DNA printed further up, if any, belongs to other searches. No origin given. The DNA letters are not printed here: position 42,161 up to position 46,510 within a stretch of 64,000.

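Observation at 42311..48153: ECF sigma-TM-WD40 fusion directly upstream of a giant membrane protein with duplicated DUF1559-like modules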

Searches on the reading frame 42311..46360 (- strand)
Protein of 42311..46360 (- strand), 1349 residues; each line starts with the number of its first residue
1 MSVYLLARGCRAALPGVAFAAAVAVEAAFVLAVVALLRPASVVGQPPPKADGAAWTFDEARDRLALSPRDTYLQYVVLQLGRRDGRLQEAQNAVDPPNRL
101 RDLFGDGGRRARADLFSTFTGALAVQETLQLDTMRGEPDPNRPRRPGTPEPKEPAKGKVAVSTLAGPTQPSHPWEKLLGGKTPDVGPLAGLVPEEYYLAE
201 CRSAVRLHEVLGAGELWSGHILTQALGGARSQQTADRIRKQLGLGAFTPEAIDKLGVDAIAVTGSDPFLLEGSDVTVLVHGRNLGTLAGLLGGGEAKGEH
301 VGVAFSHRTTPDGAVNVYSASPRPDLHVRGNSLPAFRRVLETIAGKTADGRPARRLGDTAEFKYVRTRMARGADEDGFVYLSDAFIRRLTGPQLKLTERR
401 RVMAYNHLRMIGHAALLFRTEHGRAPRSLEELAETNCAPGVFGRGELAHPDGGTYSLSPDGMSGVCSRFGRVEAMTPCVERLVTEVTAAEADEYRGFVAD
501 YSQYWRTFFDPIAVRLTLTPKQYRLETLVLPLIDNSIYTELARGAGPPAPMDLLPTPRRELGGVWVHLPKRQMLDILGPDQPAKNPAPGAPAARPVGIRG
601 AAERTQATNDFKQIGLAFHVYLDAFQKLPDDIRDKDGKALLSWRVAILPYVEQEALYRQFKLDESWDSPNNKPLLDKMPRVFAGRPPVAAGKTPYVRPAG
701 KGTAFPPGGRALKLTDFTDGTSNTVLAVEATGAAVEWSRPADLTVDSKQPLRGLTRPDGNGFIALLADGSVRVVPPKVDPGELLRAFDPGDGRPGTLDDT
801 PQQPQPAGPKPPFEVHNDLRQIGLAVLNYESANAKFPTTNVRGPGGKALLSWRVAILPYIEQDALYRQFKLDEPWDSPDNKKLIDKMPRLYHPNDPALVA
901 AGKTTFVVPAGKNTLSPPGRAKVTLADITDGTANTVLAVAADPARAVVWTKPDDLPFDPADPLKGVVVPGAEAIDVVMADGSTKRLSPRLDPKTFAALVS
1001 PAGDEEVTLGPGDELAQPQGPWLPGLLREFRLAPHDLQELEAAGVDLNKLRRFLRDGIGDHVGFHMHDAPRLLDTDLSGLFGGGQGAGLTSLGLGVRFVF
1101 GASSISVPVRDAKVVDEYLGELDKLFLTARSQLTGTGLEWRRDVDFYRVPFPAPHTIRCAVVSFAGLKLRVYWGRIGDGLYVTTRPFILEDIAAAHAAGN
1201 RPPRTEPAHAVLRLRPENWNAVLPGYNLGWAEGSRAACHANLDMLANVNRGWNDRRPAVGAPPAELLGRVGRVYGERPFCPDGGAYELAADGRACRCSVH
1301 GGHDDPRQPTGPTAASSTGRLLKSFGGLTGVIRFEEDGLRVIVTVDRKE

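Call 5: search_protein_families(library=pfam, proteins=[window:42311-46360:-], max_evalue=0.01)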
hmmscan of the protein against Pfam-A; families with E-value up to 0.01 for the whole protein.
window:42311-46360:- (1349 aa): 1 family
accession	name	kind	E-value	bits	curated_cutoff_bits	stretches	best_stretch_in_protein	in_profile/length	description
PF07596.16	SBP_bac_10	-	1.1e-47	163.8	23.3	2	817-940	14-173/268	Protein of unknown function (DUF1559)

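Call 6: search_protein_families(library=ncbifam, proteins=[window:42311-46360:-], max_evalue=0.01)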
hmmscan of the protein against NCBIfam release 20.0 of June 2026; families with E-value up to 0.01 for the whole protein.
window:42311-46360:- (1349 aa): 0 families

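Call 9: find_homologous_proteins(query=window:42311-46360:-)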
Query window:42311-46360:- (1349 aa): 620 proteins with E <= 0.001 among 8000 candidates; the best 120 are listed.
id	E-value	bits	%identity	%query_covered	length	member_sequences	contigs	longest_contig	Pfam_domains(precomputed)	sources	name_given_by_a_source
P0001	0.0e+0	2896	93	100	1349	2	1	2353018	PF07596.17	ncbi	ncbi:MAG: DUF1559 domain-containing protein [Gemmataceae bacterium]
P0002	0.0e+0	2571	83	100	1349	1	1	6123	PF07596.17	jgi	jgi:hypothetical protein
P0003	0.0e+0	2364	79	97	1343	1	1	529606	PF07596.17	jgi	jgi:hypothetical protein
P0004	0.0e+0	2188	73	98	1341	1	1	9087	PF07596.17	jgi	jgi:hypothetical protein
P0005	0.0e+0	2088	69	96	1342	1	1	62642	PF07596.17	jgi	jgi:hypothetical protein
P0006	0.0e+0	2082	69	97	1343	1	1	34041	PF07596.17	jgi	-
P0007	0.0e+0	1971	68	96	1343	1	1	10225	PF07596.17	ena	-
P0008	0.0e+0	1906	64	98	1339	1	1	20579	PF07596.17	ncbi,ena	-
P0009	0.0e+0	1860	62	99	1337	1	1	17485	PF07596.17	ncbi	-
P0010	0.0e+0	1855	62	99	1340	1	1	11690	PF07596.17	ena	-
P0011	0.0e+0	1826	63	97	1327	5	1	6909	PF07596.17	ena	-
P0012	0.0e+0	1825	65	57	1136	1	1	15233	PF07596.17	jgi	jgi:hypothetical protein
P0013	0.0e+0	1752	68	55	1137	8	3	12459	PF07596.17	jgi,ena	-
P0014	0.0e+0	1696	56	98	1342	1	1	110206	PF07596.17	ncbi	ncbi:MAG: DUF1559 domain-containing protein [Gemmataceae bacterium]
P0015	0.0e+0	1694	72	77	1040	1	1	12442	PF07596.17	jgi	jgi:hypothetical protein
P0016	0.0e+0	1669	64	57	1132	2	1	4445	PF07596.17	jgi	-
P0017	0.0e+0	1652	62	57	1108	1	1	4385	PF07596.17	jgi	jgi:hypothetical protein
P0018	0.0e+0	1635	64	55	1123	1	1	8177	PF07596.17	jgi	jgi:hypothetical protein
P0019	0.0e+0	1623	59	97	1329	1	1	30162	PF07596.17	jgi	jgi:hypothetical protein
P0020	0.0e+0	1619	62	58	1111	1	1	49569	PF07596.17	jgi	jgi:hypothetical protein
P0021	0.0e+0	1588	59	56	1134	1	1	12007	PF07596.17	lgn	-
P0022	0.0e+0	1532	54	97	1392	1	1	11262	PF07596.17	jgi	jgi:hypothetical protein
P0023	0.0e+0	1495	52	99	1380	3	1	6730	PF07596.17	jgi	jgi:hypothetical protein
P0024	0.0e+0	1473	52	97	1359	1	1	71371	PF07596.17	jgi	jgi:hypothetical protein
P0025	0.0e+0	1462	52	99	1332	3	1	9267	PF07596.17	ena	-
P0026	0.0e+0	1434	51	98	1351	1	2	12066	PF07596.17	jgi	jgi:Protein of unknown function (DUF1559)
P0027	0.0e+0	1413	62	56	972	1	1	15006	PF07596.17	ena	-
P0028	0.0e+0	1409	53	58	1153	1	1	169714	PF07596.17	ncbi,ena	-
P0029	0.0e+0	1392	52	98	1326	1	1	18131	PF07596.17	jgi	jgi:hypothetical protein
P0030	0.0e+0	1388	64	56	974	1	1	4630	PF07596.17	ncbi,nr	ncbi:MAG TPA: DUF1559 domain-containing protein, partial [Urbifossiella sp.]|nr:DUF1559 domain-conta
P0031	0.0e+0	1348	49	99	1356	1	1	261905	PF07596.17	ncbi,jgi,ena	jgi:hypothetical protein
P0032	0.0e+0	1283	51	59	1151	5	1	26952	PF07596.17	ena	-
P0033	0.0e+0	1264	54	57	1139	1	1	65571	PF07596.17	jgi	jgi:hypothetical protein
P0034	0.0e+0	1235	53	58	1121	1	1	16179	PF07596.17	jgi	-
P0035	0.0e+0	1158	51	54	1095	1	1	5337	PF07596.17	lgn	-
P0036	0.0e+0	1142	53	57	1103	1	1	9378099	PF07596.17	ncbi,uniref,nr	ncbi:DUF1559 family PulG-like putative transporter [Limnoglobus roseus]|uniref:DUF1559 domain-contai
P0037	0.0e+0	1104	50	57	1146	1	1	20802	PF07596.17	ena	-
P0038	0.0e+0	1088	48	56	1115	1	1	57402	PF07596.17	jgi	jgi:hypothetical protein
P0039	0.0e+0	1075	46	59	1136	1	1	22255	PF07596.17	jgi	jgi:hypothetical protein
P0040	0.0e+0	1067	47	58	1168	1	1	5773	PF07596.17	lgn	-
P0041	0.0e+0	1064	56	42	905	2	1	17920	-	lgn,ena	-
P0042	0.0e+0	1052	49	54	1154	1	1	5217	PF07596.17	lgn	-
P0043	0.0e+0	1052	46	57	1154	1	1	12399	PF07596.17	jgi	-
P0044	0.0e+0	1041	48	55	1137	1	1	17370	PF07596.17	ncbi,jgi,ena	jgi:hypothetical protein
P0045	0.0e+0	1030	45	59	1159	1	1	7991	PF07596.17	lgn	-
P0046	0.0e+0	1012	50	56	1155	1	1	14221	PF07596.17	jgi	jgi:hypothetical protein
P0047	1.9e-292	992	48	57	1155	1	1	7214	PF07596.17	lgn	-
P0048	1.3e-291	989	49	55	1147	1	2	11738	PF07596.17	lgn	-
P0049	3.7e-290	984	47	57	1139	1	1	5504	PF07596.17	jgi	jgi:hypothetical protein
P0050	3.1e-288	978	47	56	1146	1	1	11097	PF07596.17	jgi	jgi:hypothetical protein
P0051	5.1e-287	974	47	54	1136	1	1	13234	PF07596.17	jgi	jgi:hypothetical protein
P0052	1.2e-286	972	48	55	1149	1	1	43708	PF07596.17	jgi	jgi:Protein of unknown function (DUF1559)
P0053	1.7e-286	972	48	57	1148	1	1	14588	PF07596.17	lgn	-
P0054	6.9e-286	970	49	55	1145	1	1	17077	PF07596.17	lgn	-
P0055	1.2e-285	969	45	58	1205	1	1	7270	PF07596.17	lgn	-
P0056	5.3e-285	967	48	56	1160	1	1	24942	PF07596.17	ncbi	-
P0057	2.3e-284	965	49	55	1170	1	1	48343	PF07596.17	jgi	jgi:hypothetical protein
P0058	2.5e-284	965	47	54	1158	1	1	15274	PF07596.17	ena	-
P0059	7.7e-284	963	46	57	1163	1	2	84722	PF07596.17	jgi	jgi:Protein of unknown function (DUF1559)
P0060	2.5e-282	958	49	59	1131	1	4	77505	PF07596.17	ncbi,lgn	-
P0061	6.7e-281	953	47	56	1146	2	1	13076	PF07596.17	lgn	-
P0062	8.0e-280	950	47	56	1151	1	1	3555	PF07596.17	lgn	-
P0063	1.8e-279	949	49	56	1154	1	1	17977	PF07596.17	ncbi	-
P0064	2.1e-279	948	49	55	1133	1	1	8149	PF07596.17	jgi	jgi:hypothetical protein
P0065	2.6e-279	948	50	54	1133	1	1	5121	PF07596.17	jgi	jgi:hypothetical protein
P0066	1.5e-278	946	47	55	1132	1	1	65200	PF07596.17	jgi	jgi:hypothetical protein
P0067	5.7e-278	944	48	53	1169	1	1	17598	PF07596.17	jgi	jgi:hypothetical protein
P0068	2.9e-277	941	47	56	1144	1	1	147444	PF07596.17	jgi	jgi:hypothetical protein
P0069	5.7e-277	940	47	58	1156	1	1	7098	PF07596.17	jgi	jgi:hypothetical protein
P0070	9.4e-277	940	48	55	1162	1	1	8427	PF07596.17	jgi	jgi:hypothetical protein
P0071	8.4e-274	930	45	59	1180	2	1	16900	PF07596.17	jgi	jgi:hypothetical protein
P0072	4.7e-273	927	45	58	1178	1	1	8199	PF07596.17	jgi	jgi:hypothetical protein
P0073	1.1e-272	926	50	54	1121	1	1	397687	PF07596.17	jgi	-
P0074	2.3e-271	922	49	54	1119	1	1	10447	PF07596.17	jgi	jgi:hypothetical protein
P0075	4.4e-271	921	47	57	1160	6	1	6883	PF07596.17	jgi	jgi:hypothetical protein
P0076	1.8e-270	919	48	57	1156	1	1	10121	PF07596.17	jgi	jgi:hypothetical protein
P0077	4.9e-270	917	46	57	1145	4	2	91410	PF07596.17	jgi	jgi:hypothetical protein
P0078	1.2e-269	916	46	58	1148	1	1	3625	PF07596.17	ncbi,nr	ncbi:MAG: DUF1559 domain-containing protein, partial [Planctomycetes bacterium]|nr:DUF1559 domain-co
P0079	3.7e-269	914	48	55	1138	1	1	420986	PF07596.17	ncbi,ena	-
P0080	6.0e-269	914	46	55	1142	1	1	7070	PF07596.17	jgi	jgi:Protein of unknown function (DUF1559)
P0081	9.9e-269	913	48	55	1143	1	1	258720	PF07596.17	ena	-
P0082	1.5e-268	913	45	55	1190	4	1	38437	PF07596.17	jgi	jgi:prepilin-type processing-associated H-X9-DG protein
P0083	3.2e-268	911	47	58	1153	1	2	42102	PF07596.17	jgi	jgi:hypothetical protein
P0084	1.4e-267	909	47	56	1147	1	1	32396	PF07596.17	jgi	jgi:hypothetical protein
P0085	4.2e-267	908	43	60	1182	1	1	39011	PF07596.17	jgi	jgi:hypothetical protein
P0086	4.6e-267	908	44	60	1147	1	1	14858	PF07596.17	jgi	jgi:hypothetical protein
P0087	8.2e-267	907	46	57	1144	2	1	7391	PF07596.17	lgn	-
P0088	9.4e-266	903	48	57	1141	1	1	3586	PF07596.17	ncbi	-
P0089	1.9e-265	902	46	57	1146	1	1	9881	PF07596.17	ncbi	-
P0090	1.8e-264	899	47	56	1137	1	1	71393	PF07596.17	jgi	jgi:hypothetical protein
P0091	5.9e-264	897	45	57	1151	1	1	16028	PF07596.17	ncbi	-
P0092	7.0e-264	897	42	47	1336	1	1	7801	PF07596.17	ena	-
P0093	1.3e-263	896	45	50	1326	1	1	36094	PF07596.17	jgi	jgi:hypothetical protein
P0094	3.9e-263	895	46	58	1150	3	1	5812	PF07596.17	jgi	jgi:hypothetical protein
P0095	8.1e-263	893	47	56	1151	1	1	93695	PF07596.17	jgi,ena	jgi:hypothetical protein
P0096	1.8e-262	892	43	55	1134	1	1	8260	PF07596.17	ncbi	-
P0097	2.5e-262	892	48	56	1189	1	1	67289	PF07596.17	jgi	jgi:prepilin-type processing-associated H-X9-DG protein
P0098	3.1e-262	892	48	54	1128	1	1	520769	PF07596.17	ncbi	ncbi:MAG: DUF1559 domain-containing protein [Gemmataceae bacterium]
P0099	5.6e-262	891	45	59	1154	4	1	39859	PF07596.17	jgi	-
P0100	6.4e-262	891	44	60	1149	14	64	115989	PF07596.17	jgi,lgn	jgi:hypothetical protein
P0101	1.2e-261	890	46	57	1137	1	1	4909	PF07596.17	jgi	jgi:hypothetical protein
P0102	1.3e-261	889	45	55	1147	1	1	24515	PF07596.17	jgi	jgi:hypothetical protein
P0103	1.6e-261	889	47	57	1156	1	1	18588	PF07596.17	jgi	jgi:hypothetical protein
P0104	3.9e-261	888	47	55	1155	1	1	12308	PF07596.17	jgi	jgi:hypothetical protein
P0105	5.1e-261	888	45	55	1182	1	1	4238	PF07596.17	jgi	jgi:hypothetical protein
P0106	7.9e-261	887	44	58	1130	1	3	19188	PF07596.17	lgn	-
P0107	1.0e-260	887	44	56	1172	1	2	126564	PF07596.17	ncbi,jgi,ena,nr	ncbi:MAG TPA: DUF1559 domain-containing protein [Planctomycetaceae bacterium]|jgi:hypothetical prote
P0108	2.2e-260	885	48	53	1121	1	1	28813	PF07596.17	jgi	jgi:prepilin-type processing-associated H-X9-DG protein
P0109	3.1e-260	885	46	53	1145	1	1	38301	PF07596.17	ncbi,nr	ncbi:MAG: DUF1559 domain-containing protein [Planctomycetota bacterium]|nr:DUF1559 domain-containing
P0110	8.6e-260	883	45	58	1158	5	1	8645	PF07596.17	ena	-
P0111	1.8e-259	882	45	57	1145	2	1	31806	PF07596.17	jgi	-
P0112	1.6e-258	879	45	57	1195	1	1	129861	PF07596.17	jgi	jgi:hypothetical protein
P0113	2.3e-258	879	43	58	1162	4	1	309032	PF07596.17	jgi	jgi:Protein of unknown function (DUF1559)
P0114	2.3e-258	879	41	47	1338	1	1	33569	PF07596.17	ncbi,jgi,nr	ncbi:MAG: DUF1559 domain-containing protein [Planctomycetes bacterium]|nr:DUF1559 domain-containing 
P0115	4.9e-258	878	44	57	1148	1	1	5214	PF07596.17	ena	-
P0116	5.4e-258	878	49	55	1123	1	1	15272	PF07596.17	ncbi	-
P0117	5.5e-258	877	44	58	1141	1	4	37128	PF07596.17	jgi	-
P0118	6.6e-258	877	44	58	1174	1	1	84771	PF07596.17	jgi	jgi:hypothetical protein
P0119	6.8e-258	877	46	55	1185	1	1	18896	PF07596.17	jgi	jgi:hypothetical protein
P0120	1.6e-257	876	47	57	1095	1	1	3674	PF07596.17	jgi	jgi:hypothetical protein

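Call 10: find_encoding_contigs(protein=P0036, flank=8000, max_places=2)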
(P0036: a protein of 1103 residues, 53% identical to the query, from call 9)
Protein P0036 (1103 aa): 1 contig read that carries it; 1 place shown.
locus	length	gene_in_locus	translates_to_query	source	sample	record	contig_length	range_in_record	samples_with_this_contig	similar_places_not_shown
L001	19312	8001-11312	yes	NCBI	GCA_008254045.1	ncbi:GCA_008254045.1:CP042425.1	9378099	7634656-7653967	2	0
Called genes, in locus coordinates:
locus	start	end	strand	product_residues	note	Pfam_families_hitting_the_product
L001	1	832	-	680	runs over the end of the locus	PF07584:BatA, PF13519:VWA_2, PF14258:DUF4350 (weak)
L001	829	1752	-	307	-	PF01882:DUF58, PF13519:VWA_2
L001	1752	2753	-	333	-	PF20030:bpMoxR, PF00004:AAA (weak), PF07726:AAA_3, PF07728:AAA_5, PF17863:AAA_lid_2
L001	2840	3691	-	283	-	PF13709:DUF4159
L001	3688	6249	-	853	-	PF14559:TPR_19 (faint), PF07719:TPR_2 (faint), PF13485:Peptidase_MA_2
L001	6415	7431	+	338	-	PF00754:F5_F8_type_C (weak), PF04450:BSP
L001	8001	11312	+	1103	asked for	PF07596:SBP_bac_10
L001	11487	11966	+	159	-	-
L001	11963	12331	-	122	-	-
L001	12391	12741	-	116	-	-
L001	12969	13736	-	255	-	PF12697:Abhydrolase_6 (weak), PF12146:Hydrolase_4 (weak), PF05990:DUF900 (weak)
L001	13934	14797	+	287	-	PF07608:DUF1571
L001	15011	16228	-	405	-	PF01979:Amidohydro_1, PF07969:Amidohydro_3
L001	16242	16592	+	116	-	PF06339:Ectoine_synth, PF02311:AraC_binding, PF07883:Cupin_2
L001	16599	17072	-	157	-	PF00652:Ricin_B_lectin, PF14200:RicinB_lectin_2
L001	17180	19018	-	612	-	PF00009:GTP_EFTU, PF03144:GTP_EFTU_D2, PF22042:EF-G_D2 (weak), PF00679:EFG_C, PF21018:BipA_C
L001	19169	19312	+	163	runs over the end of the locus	PF00300:His_Phos_1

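Call 11: find_encoding_contigs(protein=P0001, flank=8000, max_places=2)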
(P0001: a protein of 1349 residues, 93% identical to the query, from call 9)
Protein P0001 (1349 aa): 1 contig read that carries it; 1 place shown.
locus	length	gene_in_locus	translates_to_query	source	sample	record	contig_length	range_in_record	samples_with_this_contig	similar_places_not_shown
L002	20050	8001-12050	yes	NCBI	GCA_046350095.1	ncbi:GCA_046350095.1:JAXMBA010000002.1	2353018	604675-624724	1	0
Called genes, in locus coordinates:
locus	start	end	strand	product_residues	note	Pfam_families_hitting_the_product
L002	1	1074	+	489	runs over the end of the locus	PF00036:EF-hand_1 (faint), PF13405:EF-hand_6 (faint), PF13833:EF-hand_8 (faint), PF13202:EF-hand_5 (faint), PF13499:EF-hand_7 (faint)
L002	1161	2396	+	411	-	PF04230:PS_pyruv_trans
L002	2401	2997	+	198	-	PF28474:DUF8412, PF13376:OmdA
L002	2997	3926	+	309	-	PF03747:ADP_ribosyl_GH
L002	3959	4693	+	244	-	PF09601:DUF2459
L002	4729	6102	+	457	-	-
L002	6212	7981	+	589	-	PF04542:Sigma70_r2, PF08281:Sigma70_r4_2, PF24814:WD40_Prp19, PF24817:WD40_WDHD1_1st, PF25172:Beta-prop_WDR3_2nd, PF25173:Beta-prop_WDR3_1st, PF25174:Beta-prop_THOC3, PF25175:Beta-prop_WDR5, +34 more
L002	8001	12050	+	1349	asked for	PF07596:SBP_bac_10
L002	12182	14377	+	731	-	PF13089:PP_kinase_N, PF13091:PLDc_2 (faint), PF02503:PP_kinase, PF17941:PP_kinase_C_1, PF13090:PP_kinase_C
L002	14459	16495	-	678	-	PF26550:Tricorn_2nd (faint), PF26549:Tricorn_N, PF07676:PD40, PF20434:BD-FAE (faint), PF00326:Peptidase_S9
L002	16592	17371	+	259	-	PF13653:GDPD_2 (weak)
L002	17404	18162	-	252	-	-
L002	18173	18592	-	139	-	-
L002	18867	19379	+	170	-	-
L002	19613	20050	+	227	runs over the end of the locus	PF04366:Ysc84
